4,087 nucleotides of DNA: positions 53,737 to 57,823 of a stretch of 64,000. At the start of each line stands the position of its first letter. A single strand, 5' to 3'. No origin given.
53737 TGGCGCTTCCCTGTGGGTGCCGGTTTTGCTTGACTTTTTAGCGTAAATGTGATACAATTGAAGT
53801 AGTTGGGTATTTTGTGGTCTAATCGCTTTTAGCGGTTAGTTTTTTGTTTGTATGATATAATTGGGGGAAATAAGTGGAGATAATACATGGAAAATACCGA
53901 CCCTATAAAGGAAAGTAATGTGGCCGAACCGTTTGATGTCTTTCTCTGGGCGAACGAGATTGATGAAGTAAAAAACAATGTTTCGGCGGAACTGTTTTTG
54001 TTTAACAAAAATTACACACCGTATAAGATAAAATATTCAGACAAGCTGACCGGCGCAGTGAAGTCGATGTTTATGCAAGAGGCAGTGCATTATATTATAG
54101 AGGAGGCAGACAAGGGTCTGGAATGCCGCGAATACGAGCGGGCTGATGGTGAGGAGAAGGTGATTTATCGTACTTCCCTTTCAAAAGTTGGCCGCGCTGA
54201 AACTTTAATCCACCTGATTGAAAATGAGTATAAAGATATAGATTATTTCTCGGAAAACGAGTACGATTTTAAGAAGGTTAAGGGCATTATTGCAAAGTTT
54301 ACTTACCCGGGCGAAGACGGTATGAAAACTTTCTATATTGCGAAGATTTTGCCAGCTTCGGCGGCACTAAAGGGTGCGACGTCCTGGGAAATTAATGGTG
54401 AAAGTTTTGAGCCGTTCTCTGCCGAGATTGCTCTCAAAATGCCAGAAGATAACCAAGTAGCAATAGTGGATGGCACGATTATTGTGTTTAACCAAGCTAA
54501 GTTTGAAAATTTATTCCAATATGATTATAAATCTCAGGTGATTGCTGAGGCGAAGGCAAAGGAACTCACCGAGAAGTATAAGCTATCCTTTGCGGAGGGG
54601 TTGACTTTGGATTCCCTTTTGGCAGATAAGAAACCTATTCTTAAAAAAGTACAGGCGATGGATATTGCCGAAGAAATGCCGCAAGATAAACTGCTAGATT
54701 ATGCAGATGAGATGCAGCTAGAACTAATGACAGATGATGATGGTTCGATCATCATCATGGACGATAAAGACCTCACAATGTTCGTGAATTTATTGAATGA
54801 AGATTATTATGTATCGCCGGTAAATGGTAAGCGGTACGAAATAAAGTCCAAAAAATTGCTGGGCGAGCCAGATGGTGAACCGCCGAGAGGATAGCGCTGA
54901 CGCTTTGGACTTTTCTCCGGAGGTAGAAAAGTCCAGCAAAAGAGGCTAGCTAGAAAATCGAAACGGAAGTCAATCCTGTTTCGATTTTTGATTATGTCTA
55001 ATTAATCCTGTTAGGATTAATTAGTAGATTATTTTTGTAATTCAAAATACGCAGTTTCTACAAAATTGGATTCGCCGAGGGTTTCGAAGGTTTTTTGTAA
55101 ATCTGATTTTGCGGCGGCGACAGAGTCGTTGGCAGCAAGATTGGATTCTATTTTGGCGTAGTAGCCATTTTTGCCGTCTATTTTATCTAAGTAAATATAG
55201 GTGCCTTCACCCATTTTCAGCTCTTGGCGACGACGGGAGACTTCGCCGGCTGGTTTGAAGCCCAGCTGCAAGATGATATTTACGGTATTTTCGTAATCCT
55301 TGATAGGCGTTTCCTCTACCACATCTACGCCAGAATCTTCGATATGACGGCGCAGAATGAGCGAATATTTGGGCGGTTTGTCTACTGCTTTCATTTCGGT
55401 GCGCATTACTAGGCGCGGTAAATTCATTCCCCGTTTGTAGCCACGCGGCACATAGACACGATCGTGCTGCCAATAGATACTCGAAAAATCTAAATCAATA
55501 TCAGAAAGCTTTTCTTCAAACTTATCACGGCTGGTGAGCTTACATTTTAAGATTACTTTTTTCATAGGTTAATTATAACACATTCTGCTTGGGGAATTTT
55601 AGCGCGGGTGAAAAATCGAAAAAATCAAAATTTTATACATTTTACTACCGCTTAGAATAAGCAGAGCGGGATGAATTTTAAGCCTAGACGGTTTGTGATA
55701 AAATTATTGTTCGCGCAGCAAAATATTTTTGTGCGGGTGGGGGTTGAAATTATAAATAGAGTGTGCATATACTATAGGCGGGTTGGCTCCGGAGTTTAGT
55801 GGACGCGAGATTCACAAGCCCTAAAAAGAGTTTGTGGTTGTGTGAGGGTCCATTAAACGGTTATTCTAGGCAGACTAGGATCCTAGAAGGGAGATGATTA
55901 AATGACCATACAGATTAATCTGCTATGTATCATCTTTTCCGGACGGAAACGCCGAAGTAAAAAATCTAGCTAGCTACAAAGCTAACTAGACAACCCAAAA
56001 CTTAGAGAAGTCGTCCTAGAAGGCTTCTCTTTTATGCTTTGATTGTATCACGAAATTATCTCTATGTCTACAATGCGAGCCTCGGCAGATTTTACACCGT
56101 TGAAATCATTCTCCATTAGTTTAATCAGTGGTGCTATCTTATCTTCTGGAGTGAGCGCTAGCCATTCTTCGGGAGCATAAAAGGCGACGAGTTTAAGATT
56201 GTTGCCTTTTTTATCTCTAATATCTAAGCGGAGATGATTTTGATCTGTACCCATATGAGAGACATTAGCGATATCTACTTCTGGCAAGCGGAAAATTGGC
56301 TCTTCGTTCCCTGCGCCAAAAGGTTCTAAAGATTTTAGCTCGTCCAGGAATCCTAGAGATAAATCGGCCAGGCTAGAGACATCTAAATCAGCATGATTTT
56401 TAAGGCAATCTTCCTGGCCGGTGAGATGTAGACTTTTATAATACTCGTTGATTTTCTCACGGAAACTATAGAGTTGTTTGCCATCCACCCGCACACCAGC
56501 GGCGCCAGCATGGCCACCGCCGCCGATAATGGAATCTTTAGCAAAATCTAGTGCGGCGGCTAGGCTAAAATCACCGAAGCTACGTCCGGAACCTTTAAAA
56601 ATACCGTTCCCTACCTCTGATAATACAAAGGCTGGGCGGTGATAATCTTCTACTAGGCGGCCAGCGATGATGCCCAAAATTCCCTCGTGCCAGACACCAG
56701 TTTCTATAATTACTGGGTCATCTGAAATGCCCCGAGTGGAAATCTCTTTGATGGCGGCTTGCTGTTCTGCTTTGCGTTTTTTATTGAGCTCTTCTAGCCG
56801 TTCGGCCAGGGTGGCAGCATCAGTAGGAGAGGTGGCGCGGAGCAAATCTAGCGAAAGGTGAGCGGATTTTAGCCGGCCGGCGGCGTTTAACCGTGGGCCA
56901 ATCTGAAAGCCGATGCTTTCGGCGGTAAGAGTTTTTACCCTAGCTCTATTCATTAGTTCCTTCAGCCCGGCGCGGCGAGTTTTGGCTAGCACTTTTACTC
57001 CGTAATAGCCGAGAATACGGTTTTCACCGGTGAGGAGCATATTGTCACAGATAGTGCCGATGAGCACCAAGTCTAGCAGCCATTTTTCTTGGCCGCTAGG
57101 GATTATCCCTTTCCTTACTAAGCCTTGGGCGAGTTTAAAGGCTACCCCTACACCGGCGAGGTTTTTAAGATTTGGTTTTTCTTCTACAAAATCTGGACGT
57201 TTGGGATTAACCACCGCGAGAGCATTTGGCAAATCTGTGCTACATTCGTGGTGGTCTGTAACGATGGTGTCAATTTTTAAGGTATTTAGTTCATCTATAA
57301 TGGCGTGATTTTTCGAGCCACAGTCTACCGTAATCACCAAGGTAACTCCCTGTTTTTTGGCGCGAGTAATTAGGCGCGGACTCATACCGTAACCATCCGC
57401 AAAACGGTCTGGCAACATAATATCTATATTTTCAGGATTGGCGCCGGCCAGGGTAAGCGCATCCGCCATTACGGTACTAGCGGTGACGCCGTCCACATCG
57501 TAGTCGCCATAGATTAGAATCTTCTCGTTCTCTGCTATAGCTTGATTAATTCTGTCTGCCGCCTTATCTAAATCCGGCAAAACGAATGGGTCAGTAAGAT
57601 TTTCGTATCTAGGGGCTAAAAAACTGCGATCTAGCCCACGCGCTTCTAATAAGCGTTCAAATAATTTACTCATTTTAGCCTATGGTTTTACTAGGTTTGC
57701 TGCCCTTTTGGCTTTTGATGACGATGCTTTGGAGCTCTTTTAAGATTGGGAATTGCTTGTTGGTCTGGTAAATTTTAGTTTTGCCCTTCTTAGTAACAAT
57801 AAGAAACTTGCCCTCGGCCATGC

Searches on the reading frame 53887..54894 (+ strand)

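Call 86: search_protein_families(library=pfam, proteins=[window:53887-54894:+], max_evalue=0.01)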
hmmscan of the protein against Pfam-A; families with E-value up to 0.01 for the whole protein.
window:53887-54894:+ (335 aa): 2 families
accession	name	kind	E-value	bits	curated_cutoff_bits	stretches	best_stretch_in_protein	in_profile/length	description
PF16162.10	KwaB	-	2.3e-08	34.7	26.3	1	189-313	60-186/186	Kiwa protein KwaB-like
PF06620.16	DUF1150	-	0.0098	16.4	25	0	252-300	17-64/76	Protein of unknown function (DUF1150)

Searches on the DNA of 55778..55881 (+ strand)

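Call 47: build_rna_model(alignment_id=A5, structure=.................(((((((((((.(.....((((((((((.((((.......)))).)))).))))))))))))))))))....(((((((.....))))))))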
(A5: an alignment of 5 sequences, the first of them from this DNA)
Model R1 built from alignment A5 (5 sequences, 108 columns); structure: as given.
model positions 104; base pairs 33; branch points 1; effective number of sequences 0.85; information 0.59 bits per position. Calibrated on 0.2 Mb of random sequence (short: E-values are rough).
structure used (alignment columns):
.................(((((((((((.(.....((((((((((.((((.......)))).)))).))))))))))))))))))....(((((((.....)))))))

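Call 48: search_with_rna_model(model_id=R1, source=window, filters=off, max_evalue=10)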
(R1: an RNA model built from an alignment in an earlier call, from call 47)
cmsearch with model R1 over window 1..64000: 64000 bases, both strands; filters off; matches with E-value up to 10: 20.
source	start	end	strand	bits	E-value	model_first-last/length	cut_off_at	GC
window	55778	55881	+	121.7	2.1e-29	1-104/104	no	0.49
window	60316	60421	-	105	4.2e-25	1-104/104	no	0.51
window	53268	53348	+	14.6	0.082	1-104/104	no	0.35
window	16626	16685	+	9.2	2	1-104/104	no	0.38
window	18552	18607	+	9.1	2.1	1-104/104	no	0.54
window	51097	51197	-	8.4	3.3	1-104/104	no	0.51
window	16797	16853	+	8.4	3.4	1-104/104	no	0.33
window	53907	54012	+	8.3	3.6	1-104/104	no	0.38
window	45938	45994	-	8.2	3.8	1-104/104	no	0.42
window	19054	19096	+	8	4.2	28-70/104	no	0.19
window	28605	28660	+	7.9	4.5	1-104/104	no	0.45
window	22496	22592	+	7.8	4.6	1-104/104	no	0.35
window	4960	5063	+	7.4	6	1-104/104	no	0.35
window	20540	20610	+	7.4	6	1-104/104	no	0.39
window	42442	42492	+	7.4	6.1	1-104/104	no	0.47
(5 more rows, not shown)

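Call 49: search_with_rna_model(model_id=R1, sources=[L001, L002, L003, L004, L005, L006, L007, L008, L009, L012, L013, L016, L018], max_evalue=1)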
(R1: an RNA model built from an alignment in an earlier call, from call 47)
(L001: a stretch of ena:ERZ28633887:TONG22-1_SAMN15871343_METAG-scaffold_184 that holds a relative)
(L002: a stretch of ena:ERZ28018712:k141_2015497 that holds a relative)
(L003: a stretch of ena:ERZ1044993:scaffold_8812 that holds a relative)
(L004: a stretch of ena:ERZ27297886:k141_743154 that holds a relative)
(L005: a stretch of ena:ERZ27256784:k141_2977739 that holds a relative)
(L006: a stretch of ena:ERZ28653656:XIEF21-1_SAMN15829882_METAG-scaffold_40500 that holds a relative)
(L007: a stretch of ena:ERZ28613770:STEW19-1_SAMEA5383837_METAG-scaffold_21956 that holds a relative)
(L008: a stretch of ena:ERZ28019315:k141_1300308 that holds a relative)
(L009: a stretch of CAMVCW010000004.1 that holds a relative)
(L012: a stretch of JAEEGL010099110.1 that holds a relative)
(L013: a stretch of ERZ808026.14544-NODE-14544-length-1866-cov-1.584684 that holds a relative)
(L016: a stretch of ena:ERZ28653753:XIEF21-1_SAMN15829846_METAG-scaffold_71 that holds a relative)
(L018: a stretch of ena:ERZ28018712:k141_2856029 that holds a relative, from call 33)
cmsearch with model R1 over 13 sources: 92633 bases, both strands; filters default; matches with E-value up to 1: 11.
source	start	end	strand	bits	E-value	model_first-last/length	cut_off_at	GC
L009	6420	6523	-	122.7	1.7e-29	1-104/104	no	0.46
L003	745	848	+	121.8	3e-29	1-104/104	no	0.49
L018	3293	3396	-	121.8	3e-29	1-104/104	no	0.49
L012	1183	1288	-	120.2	7.9e-29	1-104/104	no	0.48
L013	531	636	-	119.6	1.1e-28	1-104/104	no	0.47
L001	2822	2927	-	105.1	6.1e-25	1-104/104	no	0.51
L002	2784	2889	-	105.1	6.1e-25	1-104/104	no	0.51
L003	5284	5389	-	105.1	6.1e-25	1-104/104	no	0.51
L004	759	864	-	105.1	6.1e-25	1-104/104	no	0.51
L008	1602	1707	-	105.1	6.1e-25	1-104/104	no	0.51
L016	3594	3699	-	105.1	6.1e-25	1-104/104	no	0.51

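Call 68: search_with_rna_model(model_id=R1, sources=[L020, L021, L022, L023, L024, L025, L026], max_evalue=1)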
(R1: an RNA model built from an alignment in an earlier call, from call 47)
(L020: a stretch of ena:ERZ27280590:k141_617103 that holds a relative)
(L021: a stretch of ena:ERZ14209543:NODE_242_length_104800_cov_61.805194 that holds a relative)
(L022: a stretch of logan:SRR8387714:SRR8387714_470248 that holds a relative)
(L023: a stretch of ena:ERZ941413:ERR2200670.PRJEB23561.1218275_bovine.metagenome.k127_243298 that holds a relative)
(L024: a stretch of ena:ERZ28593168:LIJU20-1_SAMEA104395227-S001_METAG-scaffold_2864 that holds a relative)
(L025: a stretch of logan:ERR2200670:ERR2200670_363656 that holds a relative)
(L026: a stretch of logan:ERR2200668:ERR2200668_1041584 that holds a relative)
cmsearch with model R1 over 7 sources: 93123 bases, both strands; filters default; matches with E-value up to 1: 5.
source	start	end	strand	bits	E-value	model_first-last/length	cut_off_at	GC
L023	7572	7679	+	88.4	1.2e-20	1-104/104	no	0.43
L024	7572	7679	+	88.4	1.2e-20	1-104/104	no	0.43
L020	7571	7677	+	84.8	9.9e-20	1-104/104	no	0.43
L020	12130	12238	-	84.7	1.1e-19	1-104/104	no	0.42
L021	7755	7862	+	81.8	5.8e-19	1-104/104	no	0.43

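Call 73: search_with_rna_model(model_id=R1, sources=[L027, L028, L029, L030, L031, L032], max_evalue=1)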
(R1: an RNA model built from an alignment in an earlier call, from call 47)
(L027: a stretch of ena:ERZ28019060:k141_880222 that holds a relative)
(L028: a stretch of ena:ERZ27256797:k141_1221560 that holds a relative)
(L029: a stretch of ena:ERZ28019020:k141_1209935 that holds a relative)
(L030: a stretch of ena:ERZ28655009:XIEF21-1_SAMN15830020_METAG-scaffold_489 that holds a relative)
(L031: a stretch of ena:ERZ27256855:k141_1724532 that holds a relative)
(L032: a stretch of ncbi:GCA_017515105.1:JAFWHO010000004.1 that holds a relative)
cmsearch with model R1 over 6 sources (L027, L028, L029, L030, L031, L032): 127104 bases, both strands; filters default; matches with E-value up to 1: 6.
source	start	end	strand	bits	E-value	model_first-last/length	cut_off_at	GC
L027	7541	7649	+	86.2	6e-20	1-104/104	no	0.41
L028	7541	7649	+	86.2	6e-20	1-104/104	no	0.41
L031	19677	19771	-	37.4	2.3e-07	1-104/104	no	0.49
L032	19677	19771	-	37.4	2.3e-07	1-104/104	no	0.49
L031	13720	13804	+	30.7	1.2e-05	1-104/104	no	0.45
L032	13720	13804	+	30.7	1.2e-05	1-104/104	no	0.45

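Call 75: search_with_rna_model(model_id=R1, sources=[window, L009, L012, L013, L020, L021, L023, L027, L032], max_evalue=0.001, make_alignment=true)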
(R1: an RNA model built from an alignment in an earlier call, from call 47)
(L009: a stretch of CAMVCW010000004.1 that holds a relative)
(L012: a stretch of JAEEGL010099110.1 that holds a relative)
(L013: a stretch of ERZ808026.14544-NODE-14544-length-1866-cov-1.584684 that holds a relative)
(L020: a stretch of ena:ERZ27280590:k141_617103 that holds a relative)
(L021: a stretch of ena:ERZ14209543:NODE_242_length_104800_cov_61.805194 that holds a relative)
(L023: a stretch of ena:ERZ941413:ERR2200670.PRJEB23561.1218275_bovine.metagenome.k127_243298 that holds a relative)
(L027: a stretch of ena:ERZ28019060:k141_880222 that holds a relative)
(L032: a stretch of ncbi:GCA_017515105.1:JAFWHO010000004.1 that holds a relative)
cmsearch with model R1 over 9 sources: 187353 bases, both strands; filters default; matches with E-value up to 0.001: 12.
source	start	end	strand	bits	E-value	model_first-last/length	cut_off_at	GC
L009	6420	6523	-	122.7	3.5e-29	1-104/104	no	0.46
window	55778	55881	+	121.8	6.2e-29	1-104/104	no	0.49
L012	1183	1288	-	120.2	1.6e-28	1-104/104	no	0.48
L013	531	636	-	119.6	2.2e-28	1-104/104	no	0.47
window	60316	60421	-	105.1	1.2e-24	1-104/104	no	0.51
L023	7572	7679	+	88.4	2.4e-20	1-104/104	no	0.43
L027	7541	7649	+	86.2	8.9e-20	1-104/104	no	0.41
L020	7571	7677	+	84.8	2e-19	1-104/104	no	0.43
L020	12130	12238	-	84.7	2.2e-19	1-104/104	no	0.42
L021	7755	7862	+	81.8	1.2e-18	1-104/104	no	0.43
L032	19677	19771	-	37.4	3.3e-07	1-104/104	no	0.49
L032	13720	13804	+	30.7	1.7e-05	1-104/104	no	0.45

Alignment A6: 12 matches aligned to the model, 139 columns, each read 5' to 3' on its own strand. Consensus structure (alignment columns), stored with it:
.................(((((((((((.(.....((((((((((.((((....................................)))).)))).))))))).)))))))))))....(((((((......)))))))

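Call 77: build_rna_model(alignment_id=A6)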
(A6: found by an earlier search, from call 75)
Model R2 built from alignment A6 (12 sequences, 139 columns); structure: stored with the alignment.
model positions 101; base pairs 33; branch points 1; effective number of sequences 1.27; information 0.59 bits per position. Calibrated on 0.2 Mb of random sequence (short: E-values are rough).
structure used (alignment columns):
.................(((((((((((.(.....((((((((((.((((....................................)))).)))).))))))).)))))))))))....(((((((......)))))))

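Call 78: search_with_rna_model(model_id=R2, source=window, filters=off, max_evalue=1)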
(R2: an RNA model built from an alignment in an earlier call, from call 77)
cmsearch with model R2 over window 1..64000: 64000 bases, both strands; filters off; matches with E-value up to 1: 4.
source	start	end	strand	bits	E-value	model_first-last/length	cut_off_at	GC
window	55778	55881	+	110.8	1.7e-23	1-101/101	no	0.49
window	60316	60421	-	90.5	7.9e-19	1-101/101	no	0.51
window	53268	53348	+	13.3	0.36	1-101/101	no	0.35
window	22500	22592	+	13.2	0.37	1-101/101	no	0.34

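Call 79: search_with_rna_model(model_id=R2, sources=[L009, L012, L013, L020, L021, L023, L027, L029, L032, L001, L002], max_evalue=0.1)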
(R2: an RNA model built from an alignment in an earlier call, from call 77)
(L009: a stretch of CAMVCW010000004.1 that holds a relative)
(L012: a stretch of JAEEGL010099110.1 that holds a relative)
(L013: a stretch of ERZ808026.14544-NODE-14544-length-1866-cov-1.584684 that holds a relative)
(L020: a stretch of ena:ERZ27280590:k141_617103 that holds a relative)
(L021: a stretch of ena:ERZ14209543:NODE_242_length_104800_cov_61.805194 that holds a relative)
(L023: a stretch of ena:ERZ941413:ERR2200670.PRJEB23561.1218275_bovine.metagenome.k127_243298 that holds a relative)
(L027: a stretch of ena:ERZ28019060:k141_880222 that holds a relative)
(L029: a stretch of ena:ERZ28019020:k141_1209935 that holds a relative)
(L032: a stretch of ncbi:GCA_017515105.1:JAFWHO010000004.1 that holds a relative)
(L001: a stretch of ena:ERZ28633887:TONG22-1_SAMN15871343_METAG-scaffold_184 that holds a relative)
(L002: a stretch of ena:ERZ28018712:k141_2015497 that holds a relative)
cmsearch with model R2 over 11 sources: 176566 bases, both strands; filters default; matches with E-value up to 0.1: 12.
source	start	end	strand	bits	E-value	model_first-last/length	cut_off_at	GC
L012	1183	1288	-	111.7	3e-23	1-101/101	no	0.48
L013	531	636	-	111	4.3e-23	1-101/101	no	0.47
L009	6420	6523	-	107.8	2.3e-22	1-101/101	no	0.46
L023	7572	7679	+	103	2.9e-21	1-101/101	no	0.43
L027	7541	7649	+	101.8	5.7e-21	1-101/101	no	0.41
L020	12130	12238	-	100.9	8.8e-21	1-101/101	no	0.42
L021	7755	7862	+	97.6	5.2e-20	1-101/101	no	0.43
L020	7571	7677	+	96.9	7.5e-20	1-101/101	no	0.43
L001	2822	2927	-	90.5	2.2e-18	1-101/101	no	0.51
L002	2784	2889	-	90.5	2.2e-18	1-101/101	no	0.51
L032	13720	13804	+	56.7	1.2e-10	1-101/101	no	0.45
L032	19677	19771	-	55.4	2.3e-10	1-101/101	no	0.49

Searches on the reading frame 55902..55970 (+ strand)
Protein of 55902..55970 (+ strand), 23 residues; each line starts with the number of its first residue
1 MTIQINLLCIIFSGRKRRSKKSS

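Call 50: search_protein_families(library=pfam, proteins=[window:55902-55970:+], max_evalue=10)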
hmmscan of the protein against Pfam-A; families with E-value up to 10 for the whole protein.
seq(23 aa): 0 families

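Call 51: search_protein_families(library=ncbifam, proteins=[window:55902-55970:+], max_evalue=10)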
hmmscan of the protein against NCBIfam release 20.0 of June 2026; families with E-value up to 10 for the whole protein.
seq(23 aa): 0 families

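Call 55: list_cluster_members(proteins=[window:55902-55970:+, window:60223-60297:-, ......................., window:60223-60327:-, window:55799-55894:+, window:60282-60365:-, window:60390-60527:+, window:55671-55796:+, window:55655-55768:-])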
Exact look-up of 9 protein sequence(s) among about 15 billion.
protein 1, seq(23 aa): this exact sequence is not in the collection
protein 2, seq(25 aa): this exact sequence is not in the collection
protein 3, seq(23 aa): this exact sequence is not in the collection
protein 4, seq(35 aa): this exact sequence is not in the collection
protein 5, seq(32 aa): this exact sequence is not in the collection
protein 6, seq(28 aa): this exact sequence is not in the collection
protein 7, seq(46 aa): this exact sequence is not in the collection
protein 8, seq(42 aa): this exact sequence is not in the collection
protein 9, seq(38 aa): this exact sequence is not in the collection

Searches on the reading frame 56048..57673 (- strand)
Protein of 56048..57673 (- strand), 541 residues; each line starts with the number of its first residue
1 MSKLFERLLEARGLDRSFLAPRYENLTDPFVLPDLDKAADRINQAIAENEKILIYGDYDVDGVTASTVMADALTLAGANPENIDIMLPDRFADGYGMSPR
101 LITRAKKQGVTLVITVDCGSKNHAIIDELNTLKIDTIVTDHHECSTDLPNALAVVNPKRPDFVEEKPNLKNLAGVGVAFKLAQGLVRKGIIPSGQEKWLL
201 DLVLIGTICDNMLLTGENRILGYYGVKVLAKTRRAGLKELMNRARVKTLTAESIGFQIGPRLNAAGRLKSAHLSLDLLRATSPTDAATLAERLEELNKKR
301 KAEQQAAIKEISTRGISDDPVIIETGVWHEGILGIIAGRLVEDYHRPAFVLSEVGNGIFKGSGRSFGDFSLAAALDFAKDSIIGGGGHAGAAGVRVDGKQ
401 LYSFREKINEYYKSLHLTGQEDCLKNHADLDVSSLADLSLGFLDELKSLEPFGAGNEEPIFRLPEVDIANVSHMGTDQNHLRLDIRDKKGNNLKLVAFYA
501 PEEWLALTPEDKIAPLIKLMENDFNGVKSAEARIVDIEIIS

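Call 33: find_encoding_contigs(protein=window:56048-57673:-, flank=1500, max_places=10)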
Protein window:56048-57673:- (541 aa): 2 contigs read that carry it; 2 places shown.
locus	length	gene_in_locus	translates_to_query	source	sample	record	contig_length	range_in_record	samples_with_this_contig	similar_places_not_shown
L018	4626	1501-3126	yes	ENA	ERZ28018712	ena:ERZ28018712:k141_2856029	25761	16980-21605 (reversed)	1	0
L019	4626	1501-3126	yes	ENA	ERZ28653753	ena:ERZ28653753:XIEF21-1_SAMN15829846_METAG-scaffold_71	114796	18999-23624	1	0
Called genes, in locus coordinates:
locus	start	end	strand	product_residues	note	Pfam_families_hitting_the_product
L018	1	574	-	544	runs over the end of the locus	PF00496:SBP_bac_5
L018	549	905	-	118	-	PF03840:SecG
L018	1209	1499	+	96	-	-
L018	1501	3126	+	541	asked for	PF01368:DHH, PF02272:DHHA1, PF17768:RecJ_OB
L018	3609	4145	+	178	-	-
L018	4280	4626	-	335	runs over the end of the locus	PF16162:KwaB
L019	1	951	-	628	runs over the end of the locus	PF17764:PriA_3primeBD, PF00270:DEAD, PF04851:ResIII, PF13604:AAA_30 (faint), PF18319:Zn_ribbon_PriA, PF00271:Helicase_C (weak), PF18074:PriA_C (weak)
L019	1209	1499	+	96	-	-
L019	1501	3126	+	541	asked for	PF01368:DHH, PF02272:DHHA1, PF17768:RecJ_OB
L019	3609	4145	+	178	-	-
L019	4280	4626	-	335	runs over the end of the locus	PF16162:KwaB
